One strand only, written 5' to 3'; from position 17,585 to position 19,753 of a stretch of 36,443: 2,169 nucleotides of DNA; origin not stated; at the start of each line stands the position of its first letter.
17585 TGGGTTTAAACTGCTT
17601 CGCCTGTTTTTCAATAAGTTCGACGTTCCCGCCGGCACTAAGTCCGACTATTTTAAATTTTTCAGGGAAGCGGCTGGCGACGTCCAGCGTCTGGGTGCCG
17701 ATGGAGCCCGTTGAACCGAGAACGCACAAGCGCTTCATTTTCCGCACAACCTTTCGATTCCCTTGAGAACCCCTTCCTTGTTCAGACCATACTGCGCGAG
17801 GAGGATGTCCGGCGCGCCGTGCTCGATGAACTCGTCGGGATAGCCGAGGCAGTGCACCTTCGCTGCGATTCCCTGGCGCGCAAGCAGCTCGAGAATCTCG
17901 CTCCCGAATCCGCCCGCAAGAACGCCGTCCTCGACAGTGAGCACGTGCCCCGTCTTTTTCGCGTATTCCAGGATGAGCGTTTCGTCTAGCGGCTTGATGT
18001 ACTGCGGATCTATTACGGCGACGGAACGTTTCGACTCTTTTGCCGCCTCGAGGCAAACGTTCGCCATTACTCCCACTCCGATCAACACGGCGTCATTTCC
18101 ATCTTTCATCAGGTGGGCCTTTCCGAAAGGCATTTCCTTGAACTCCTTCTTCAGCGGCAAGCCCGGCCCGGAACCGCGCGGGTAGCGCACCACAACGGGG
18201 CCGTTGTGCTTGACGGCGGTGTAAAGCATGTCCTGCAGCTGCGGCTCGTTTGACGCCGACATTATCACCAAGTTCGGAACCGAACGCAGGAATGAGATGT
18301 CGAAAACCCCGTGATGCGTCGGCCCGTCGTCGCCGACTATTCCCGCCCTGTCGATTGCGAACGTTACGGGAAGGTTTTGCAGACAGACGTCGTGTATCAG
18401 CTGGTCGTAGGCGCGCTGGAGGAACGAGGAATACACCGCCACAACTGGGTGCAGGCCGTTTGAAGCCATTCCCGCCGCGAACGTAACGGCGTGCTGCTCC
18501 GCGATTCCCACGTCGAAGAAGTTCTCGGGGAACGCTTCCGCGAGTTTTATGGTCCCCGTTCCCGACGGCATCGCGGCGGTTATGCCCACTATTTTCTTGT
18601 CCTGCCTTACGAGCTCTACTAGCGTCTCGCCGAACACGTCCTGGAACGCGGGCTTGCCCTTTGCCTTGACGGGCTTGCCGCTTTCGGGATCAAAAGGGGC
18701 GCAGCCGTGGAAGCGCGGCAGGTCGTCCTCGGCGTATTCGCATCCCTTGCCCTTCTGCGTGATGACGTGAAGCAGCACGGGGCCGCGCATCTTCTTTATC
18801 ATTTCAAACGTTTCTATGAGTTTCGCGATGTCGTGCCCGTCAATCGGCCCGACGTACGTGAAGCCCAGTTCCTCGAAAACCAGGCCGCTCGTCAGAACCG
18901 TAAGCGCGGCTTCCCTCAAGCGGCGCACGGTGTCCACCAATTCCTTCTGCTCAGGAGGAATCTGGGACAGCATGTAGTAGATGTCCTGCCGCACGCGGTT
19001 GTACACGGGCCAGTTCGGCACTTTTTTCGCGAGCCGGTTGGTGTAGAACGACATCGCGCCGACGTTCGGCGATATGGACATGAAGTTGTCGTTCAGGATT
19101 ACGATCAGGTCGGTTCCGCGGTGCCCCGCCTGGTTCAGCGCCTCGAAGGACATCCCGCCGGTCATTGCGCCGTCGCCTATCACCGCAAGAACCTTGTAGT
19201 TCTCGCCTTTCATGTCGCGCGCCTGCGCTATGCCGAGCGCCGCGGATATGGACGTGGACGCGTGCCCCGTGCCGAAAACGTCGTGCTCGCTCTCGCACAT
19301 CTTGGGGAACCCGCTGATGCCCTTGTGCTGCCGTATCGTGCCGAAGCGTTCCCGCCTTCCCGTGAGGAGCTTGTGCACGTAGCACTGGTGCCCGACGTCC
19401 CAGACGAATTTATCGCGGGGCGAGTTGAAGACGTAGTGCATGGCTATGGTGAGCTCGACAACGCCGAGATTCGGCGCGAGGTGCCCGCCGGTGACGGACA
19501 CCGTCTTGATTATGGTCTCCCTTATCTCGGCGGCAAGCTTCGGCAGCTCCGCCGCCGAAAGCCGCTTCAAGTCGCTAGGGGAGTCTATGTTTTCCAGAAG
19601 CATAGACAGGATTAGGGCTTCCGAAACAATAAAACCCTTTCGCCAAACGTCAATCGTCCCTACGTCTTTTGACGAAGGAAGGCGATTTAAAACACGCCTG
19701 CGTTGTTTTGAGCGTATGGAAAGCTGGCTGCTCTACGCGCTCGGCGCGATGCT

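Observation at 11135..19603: Complete bacterial-type MEP/DOXP isoprenoid pathway plus GGPP synthase in one 8.5-kb island of an archaeal chromosome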

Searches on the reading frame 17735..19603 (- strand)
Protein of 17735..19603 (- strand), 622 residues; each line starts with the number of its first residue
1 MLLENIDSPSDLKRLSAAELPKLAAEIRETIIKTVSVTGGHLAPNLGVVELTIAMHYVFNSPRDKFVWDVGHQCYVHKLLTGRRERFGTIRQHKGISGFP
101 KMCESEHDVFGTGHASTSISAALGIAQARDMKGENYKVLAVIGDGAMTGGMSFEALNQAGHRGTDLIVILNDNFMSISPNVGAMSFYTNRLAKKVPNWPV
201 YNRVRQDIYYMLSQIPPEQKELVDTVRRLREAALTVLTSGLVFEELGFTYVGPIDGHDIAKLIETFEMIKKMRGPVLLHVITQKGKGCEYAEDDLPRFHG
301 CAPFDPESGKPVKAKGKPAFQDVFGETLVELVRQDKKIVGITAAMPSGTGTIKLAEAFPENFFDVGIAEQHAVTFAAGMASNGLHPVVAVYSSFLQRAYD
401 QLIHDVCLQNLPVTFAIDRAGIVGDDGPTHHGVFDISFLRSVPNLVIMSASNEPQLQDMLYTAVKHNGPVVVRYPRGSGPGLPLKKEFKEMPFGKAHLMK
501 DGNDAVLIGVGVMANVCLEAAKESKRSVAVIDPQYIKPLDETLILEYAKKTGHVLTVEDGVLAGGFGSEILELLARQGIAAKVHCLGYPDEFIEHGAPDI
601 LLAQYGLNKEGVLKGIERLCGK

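Call 3: search_protein_families(library=pfam, proteins=[window:17735-19603:-])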
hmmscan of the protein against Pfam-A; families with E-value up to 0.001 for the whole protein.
window:17735-19603:- (622 aa): 6 families
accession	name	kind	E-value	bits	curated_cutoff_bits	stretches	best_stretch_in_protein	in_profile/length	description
PF13292.11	DXP_synthase_N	-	5.6e-121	403.5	21.2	1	3-282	1-274/274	1-deoxy-D-xylulose-5-phosphate synthase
PF02779.29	Transket_pyr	-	1.4e-48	165.3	27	1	318-478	3-171/174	Transketolase, pyrimidine binding domain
PF02780.25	Transketolase_C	-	2.5e-31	108.6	25.9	1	494-612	1-124/124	Transketolase, C-terminal domain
PF00456.26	Transketolase_N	-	5.6e-07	29.3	22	1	62-184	54-194/334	Transketolase, thiamine diphosphate binding domain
PF02775.26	TPP_enzyme_C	-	7.3e-06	26.3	21.9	1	111-175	26-84/151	Thiamine pyrophosphate enzyme, C-terminal TPP binding domain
PF00676.26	E1_dh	-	9.1e-05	22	22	1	112-179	100-167/300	Dehydrogenase E1 component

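Call 4: search_protein_families(library=ncbifam, proteins=[window:17735-19603:-])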
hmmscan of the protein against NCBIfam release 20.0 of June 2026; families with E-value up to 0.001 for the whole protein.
window:17735-19603:- (622 aa): 12 families
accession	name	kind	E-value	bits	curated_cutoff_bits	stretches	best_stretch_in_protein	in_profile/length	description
TIGR00204.1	dxs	equivalog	3.7e-244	811.9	465.95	1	5-617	3-612/616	1-deoxy-D-xylulose-5-phosphate synthase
NF003933.0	PRK05444.2-2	equivalog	6.5e-187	622.7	395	1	2-618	7-603/606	1-deoxy-D-xylulose-5-phosphate synthase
NF008968.0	PRK12315.1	subfamily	3.9e-166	553.7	510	2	222-619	185-580/582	1-deoxy-D-xylulose-5-phosphate synthase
NF004559.0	PRK05899.2-5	equivalog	9.8e-63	212.4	488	2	315-619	315-623/627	transketolase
NF004556.0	PRK05899.2-2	equivalog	2.3e-39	135.2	575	2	319-618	323-636/639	transketolase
NF006667.0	PRK09212.1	subfamily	1e-19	70.7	321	1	329-578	15-280/327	pyruvate dehydrogenase complex E1 component subunit beta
TIGR00232.1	tktlase_bact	equivalog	1.9e-17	62.9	682.25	2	354-524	390-562/654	transketolase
NF008854.0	PRK11892.1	equivalog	2e-16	59.7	454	1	326-577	150-418/464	pyruvate dehydrogenase complex E1 component subunit beta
NF004558.0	PRK05899.2-4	equivalog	2.3e-12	46.1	788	1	361-524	392-557/651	transketolase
TIGR03181.1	PDH_E1_alph_x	equivalog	1.6e-08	33.8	411.35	1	116-182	125-191/341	pyruvate dehydrogenase (acetyl-transferring) E1 component subunit alpha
TIGR03182.1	PDH_E1_alph_y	equivalog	2.8e-08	33.1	393.85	1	94-183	90-180/315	pyruvate dehydrogenase (acetyl-transferring) E1 component subunit alpha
NF008818.0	PRK11864.1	subfamily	0.00015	21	405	1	102-173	59-129/300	3-methyl-2-oxobutanoate dehydrogenase subunit beta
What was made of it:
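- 17735..19603 (-): dxs (DXP synthase), 622 aa. DXP_synthase_N scores 404 bits and TIGR00204 scores 812 bits (cut-off 466), against at most 212 bits for the transketolase models (calls 3, 4).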

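Call 8: find_related_loci(query=window:17735-19603:-, collection=genome_contigs, flank=10000)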
Query window:17735-19603:- (622 aa) in genome_contigs; peptide patterns used: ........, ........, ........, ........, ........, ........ (x = any residue, [..] = any of these).
600 stretches matched a pattern (row limit reached: there are more); 599 encode a relative of the query (tblastn E <= 1e-3); the best 80 are kept; 80 distinct loci.
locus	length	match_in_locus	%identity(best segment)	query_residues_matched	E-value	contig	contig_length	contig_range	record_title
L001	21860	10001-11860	54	2-621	0e+0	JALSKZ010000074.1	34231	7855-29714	MAG: Thermodesulfobacteriales bacterium isolate 355-202_metabat1_scaf2bin.030 355-202_scaffold_723_c1, whole genome shot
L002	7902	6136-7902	56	2-592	0e+0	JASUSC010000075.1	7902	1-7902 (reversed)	MAG: Eubacteriales bacterium isolate DJKA83_ANT-F21_bin.11 scaffold_1853, whole genome shotgun sequence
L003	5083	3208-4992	57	2-596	0e+0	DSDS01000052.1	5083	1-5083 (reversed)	MAG TPA_asm: Desulfurivibrio alkaliphilus isolate SpSt-1224 Ga0129302_1010917, whole genome shotgun sequence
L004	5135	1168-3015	51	1-622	0e+0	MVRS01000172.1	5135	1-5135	MAG: Syntrophorhabdus sp. PtaU1.Bin058 A4E64_contig000172, whole genome shotgun sequence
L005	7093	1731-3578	53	3-621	0e+0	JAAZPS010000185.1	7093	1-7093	MAG: Bacillota bacterium isolate AS4KglBPMA_3 7326_AS4K, whole genome shotgun sequence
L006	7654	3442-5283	54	1-614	0e+0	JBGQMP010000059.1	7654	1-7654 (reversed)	MAG: Thermodesulfovibrionia bacterium isolate OBJ2_061818_150_15 k141_1552190_length_7654_cov_8.0000, whole genome shotg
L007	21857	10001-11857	53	2-620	0e+0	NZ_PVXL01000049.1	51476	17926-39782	Neomoorella stamsii strain DSM 26217 MOST_contig000049, whole genome shotgun sequence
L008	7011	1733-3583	51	1-618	0e+0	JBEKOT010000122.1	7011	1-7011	MAG: Syntrophorhabdales bacterium isolate SPRUCE 447 SPRUCE_447_122, whole genome shotgun sequence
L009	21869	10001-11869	52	2-622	0e+0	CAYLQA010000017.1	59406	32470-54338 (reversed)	MAG TPA_asm: uncultured Desulfobulbia bacterium isolate SRP167671_co2_211 genome assembly, contig: NODE_639_length_59406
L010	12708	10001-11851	52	2-614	0e+0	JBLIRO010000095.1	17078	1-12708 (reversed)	MAG: bacterium isolate MG1_202111_bin_529 MG1_202111_bin_529_scaffold_95, whole genome shotgun sequence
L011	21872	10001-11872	53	2-622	0e+0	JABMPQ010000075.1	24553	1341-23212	MAG: Parcubacteria group bacterium isolate bin.624 k141_6879368, whole genome shotgun sequence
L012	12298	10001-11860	51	3-622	0e+0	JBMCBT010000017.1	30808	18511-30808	MAG: Halothermotrichaceae bacterium isolate C1M08_27 NODE_567_length_30808_cov_6.695542, whole genome shotgun sequence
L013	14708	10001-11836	54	3-613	0e+0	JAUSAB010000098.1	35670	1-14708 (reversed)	MAG: Desulfocapsaceae bacterium isolate E6_concoct.bin.65_sub E6_k141_264095, whole genome shotgun sequence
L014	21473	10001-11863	52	2-619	0e+0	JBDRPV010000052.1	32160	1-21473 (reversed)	MAG: Parcubacteria group bacterium isolate MEGAHIT-group-2.138 k141_1307633, whole genome shotgun sequence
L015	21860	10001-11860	52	2-619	0e+0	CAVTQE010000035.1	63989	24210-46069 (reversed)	MAG: uncultured delta proteobacterium isolate MFD00709.bin.2.91 genome assembly, contig: contig_55580, whole genome shot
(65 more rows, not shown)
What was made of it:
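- Tried and rejected: GTDB genome scan with Dxs (call 8).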

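Call 11: find_encoding_contigs(protein=window:17735-19603:-, flank=10000, max_places=6)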
Protein window:17735-19603:- (622 aa): no gene with exactly this product is on record in the collection.
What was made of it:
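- Tried and rejected: Exact look-up of the window's Dxs (call 11).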

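Call 12: find_homologous_proteins(query=window:17735-19603:-, max_evalue=1e-50)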
Query window:17735-19603:- (622 aa): 8000 proteins with E <= 1e-50 among 8000 candidates; the best 120 are listed.
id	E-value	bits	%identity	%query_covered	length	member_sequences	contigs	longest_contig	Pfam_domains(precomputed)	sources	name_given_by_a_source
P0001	0.0e+0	1347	94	100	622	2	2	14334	PF02775.27,PF13292.12,PF02780.26,PF02779.30,PF00456.27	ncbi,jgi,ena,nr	ncbi:1-deoxy-D-xylulose-5-phosphate synthase [Candidatus Micrarchaeota archaeon CG10_big_fil_rev_8_2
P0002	0.0e+0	1335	93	100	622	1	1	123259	PF02775.27,PF13292.12,PF02780.26,PF02779.30,PF00456.27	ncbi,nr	ncbi:1-deoxy-D-xylulose-5-phosphate synthase [Candidatus Norongarragalina meridionalis]|nr:1-deoxy-D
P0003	3.9e-248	843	60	100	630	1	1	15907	PF02775.27,PF13292.12,PF02780.26,PF02779.30,PF00456.27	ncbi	ncbi:MAG: 1-deoxy-D-xylulose-5-phosphate synthase [Candidatus Micrarchaeota archaeon]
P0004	1.0e-237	808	57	99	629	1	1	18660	PF02775.27,PF13292.12,PF17147.10,PF02780.26,PF02779.30,PF00456.27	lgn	-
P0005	2.4e-236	804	57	99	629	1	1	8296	PF13292.12,PF17147.10,PF02780.26,PF02779.30,PF00456.27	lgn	-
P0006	7.7e-236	802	59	99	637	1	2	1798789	PF02775.27,PF13292.12,PF00676.26,PF02780.26,PF02779.30,PF00456.27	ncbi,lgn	ncbi:1-deoxy-D-xylulose-5-phosphate synthase [Desulfotomaculum varum]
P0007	1.0e-235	802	58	99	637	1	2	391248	PF02775.27,PF13292.12,PF00676.26,PF02780.26,PF02779.30,PF00456.27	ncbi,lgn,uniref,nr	ncbi:1-deoxy-D-xylulose-5-phosphate synthase [Desulforamulus hydrothermalis]|uniref:1-deoxy-D-xylulo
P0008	7.1e-235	799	58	99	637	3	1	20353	PF02775.27,PF13292.12,PF00676.26,PF02780.26,PF02779.30,PF00456.27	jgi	-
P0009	2.2e-234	797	57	99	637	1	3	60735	PF02775.27,PF13292.12,PF02780.26,PF02779.30,PF00456.27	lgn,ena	-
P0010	3.7e-232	790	57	98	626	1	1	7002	PF02775.27,PF13292.12,PF00676.26,PF02780.26,PF02779.30,PF00456.27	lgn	-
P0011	7.6e-232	789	57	99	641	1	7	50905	PF02775.27,PF13292.12,PF02780.26,PF02779.30,PF00456.27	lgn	-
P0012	8.3e-232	789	58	100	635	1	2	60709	PF02775.27,PF13292.12,PF00676.26,PF02780.26,PF02779.30,PF00456.27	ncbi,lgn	-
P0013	5.4e-231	786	58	100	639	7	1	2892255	PF02775.27,PF13292.12,PF02780.26,PF02779.30,PF00456.27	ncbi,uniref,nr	ncbi:1-deoxy-D-xylulose-5-phosphate synthase [Desulfotomaculum nigrificans CO-1-SRB]|uniref:1-deoxy-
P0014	7.3e-231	786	58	98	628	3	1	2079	PF02775.27,PF13292.12,PF00676.26,PF17147.10,PF02780.26,PF02779.30,PF00456.27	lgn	-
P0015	1.5e-230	785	57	99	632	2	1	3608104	PF02775.27,PF13292.12,PF00676.26,PF02780.26,PF02779.30,PF00456.27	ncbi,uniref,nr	ncbi:1-deoxy-D-xylulose-5-phosphate synthase [Desulforamulus reducens]|uniref:1-deoxy-D-xylulose-5-p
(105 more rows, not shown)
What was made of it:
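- Norongarragalina meridionalis (call 12).
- Tried and rejected: The protein database search (call 12) found them.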

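Call 17: find_encoding_contigs(protein=P0002, flank=10000, max_places=3)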
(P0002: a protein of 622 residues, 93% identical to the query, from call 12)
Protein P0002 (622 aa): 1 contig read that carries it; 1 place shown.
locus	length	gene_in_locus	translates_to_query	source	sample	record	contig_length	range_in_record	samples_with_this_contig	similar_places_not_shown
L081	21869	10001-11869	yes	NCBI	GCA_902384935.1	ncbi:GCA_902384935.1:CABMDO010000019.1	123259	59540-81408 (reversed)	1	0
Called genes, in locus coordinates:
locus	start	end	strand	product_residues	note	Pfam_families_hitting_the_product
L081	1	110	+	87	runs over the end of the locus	-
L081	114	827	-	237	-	PF01978:TrmB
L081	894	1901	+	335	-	PF00152:tRNA-synt_2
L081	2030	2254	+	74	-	-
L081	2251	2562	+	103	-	-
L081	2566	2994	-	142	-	-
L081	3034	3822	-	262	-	PF09754:PAC2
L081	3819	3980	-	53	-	PF01667:Ribosomal_S27e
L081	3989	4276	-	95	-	PF00935:Ribosomal_L44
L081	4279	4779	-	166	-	PF22090:Gins51_C (weak)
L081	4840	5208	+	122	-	-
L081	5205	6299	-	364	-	PF01896:DNA_primase_S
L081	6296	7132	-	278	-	-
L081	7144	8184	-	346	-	-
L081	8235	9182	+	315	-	PF01368:DHH, PF02272:DHHA1 (weak)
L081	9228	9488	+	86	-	-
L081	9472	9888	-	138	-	PF00892:EamA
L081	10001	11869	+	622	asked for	PF13292:DXP_synthase_N, PF00456:Transketolase_N (weak), PF02775:TPP_enzyme_C (faint), PF02779:Transket_pyr, PF02780:Transketolase_C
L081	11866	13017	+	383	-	PF02670:DXP_reductoisom, PF08436:DXP_redisom_C, PF13288:DXPR_C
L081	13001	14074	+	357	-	PF04551:GcpE, PF26540:GcpE_C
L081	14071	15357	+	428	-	PF01128:IspD, PF02348:CTP_transf_3 (weak), PF12804:NTP_transf_3, PF01966:HD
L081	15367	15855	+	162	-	PF02542:YgbB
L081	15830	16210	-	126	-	-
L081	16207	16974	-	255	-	PF00288:GHMP_kinases_N, PF08544:GHMP_kinases_C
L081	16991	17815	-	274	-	PF02401:LYTB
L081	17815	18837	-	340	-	PF00348:polyprenyl_synt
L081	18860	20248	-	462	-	PF02629:CoA_binding, PF13380:CoA_binding_2, PF13607:Succ_CoA_lig, PF19045:Ligase_CoA_2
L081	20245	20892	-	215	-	PF13549:ATP-grasp_5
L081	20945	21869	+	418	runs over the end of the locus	PF00753:Lactamase_B, PF23023:Anti-Pycsar_Apyc1 (weak), PF12706:Lactamase_B_2 (faint), PF16661:Lactamase_B_6 (faint), PF10996:Beta-Casp, PF07521:RMMBL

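Call 18: find_encoding_contigs(protein=P0003, flank=10000, max_places=3)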
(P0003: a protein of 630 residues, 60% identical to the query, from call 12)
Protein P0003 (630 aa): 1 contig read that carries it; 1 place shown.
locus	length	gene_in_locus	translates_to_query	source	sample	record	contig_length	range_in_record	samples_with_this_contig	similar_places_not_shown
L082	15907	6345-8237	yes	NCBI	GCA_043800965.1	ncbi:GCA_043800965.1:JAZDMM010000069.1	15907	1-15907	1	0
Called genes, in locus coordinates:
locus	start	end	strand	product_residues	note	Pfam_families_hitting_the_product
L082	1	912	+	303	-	PF21210:RNA_helicase_helical, PF00271:Helicase_C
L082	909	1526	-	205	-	PF01865:PhoU_div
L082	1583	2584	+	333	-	PF01384:PHO4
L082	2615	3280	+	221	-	PF02732:ERCC4, PF12826:HHH_2 (weak), PF14520:HHH_5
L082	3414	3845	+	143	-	-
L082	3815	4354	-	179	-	PF04079:SMC_ScpB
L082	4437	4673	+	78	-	-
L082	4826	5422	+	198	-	PF00318:Ribosomal_S2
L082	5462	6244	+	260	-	PF01875:Memo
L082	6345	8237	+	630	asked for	PF13292:DXP_synthase_N, PF00456:Transketolase_N (faint), PF02775:TPP_enzyme_C (faint), PF02779:Transket_pyr, PF02780:Transketolase_C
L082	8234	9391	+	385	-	PF02670:DXP_reductoisom, PF08436:DXP_redisom_C, PF13288:DXPR_C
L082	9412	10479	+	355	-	PF04551:GcpE, PF26540:GcpE_C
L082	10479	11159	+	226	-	PF01128:IspD, PF12804:NTP_transf_3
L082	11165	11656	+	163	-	PF02542:YgbB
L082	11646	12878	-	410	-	PF02401:LYTB, PF00293:NUDIX, PF14815:NUDIX_4 (weak)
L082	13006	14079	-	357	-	PF00348:polyprenyl_synt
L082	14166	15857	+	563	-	PF00749:tRNA-synt_1c, PF03950:tRNA-synt_1c_C, PF20974:tRNA-synt_1c_C2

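Call 19: find_encoding_contigs(protein=P0001, flank=10000, max_places=3)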
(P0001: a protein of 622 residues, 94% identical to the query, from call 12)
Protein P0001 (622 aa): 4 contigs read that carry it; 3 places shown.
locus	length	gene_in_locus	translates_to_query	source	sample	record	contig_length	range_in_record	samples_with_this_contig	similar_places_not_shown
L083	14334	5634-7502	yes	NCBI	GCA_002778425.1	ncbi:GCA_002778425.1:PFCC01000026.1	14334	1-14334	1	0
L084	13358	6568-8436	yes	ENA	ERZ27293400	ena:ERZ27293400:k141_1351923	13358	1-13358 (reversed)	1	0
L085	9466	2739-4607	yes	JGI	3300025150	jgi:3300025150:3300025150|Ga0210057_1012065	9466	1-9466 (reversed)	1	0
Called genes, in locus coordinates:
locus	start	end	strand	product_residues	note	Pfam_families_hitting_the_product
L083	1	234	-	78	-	PF00935:Ribosomal_L44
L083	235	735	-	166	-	-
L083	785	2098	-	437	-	PF01896:DNA_primase_S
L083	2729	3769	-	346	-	-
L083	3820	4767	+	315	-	PF01368:DHH, PF02272:DHHA1 (weak)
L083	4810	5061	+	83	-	-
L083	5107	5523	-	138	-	PF00892:EamA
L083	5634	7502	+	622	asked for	PF13292:DXP_synthase_N, PF00456:Transketolase_N (weak), PF02775:TPP_enzyme_C (faint), PF02779:Transket_pyr, PF02780:Transketolase_C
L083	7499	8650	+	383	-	PF02670:DXP_reductoisom, PF08436:DXP_redisom_C, PF13288:DXPR_C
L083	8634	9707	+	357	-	PF04551:GcpE, PF26540:GcpE_C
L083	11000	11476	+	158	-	PF02542:YgbB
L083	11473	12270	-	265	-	-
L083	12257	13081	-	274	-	PF02401:LYTB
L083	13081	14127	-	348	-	PF00348:polyprenyl_synt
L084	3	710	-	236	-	?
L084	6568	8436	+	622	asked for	PF13292:DXP_synthase_N, PF00456:Transketolase_N (weak), PF02775:TPP_enzyme_C (faint), PF02779:Transket_pyr, PF02780:Transketolase_C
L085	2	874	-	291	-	?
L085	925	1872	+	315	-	PF01368:DHH, PF02272:DHHA1 (weak)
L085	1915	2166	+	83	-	-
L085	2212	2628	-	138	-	PF00892:EamA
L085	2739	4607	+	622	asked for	PF13292:DXP_synthase_N, PF00456:Transketolase_N (weak), PF02775:TPP_enzyme_C (faint), PF02779:Transket_pyr, PF02780:Transketolase_C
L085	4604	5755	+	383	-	PF02670:DXP_reductoisom, PF08436:DXP_redisom_C, PF13288:DXPR_C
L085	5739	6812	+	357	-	PF04551:GcpE, PF26540:GcpE_C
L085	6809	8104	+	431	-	PF01128:IspD, PF02348:CTP_transf_3 (weak), PF12804:NTP_transf_3, PF01966:HD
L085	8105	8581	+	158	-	PF02542:YgbB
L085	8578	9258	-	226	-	PF00288:GHMP_kinases_N, PF08544:GHMP_kinases_C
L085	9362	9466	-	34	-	?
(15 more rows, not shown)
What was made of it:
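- Checked: The gene starts match the gene lengths called independently on related contigs (383, 357, 431, 158, 265, 274 and 340 aa; calls 17, 19).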
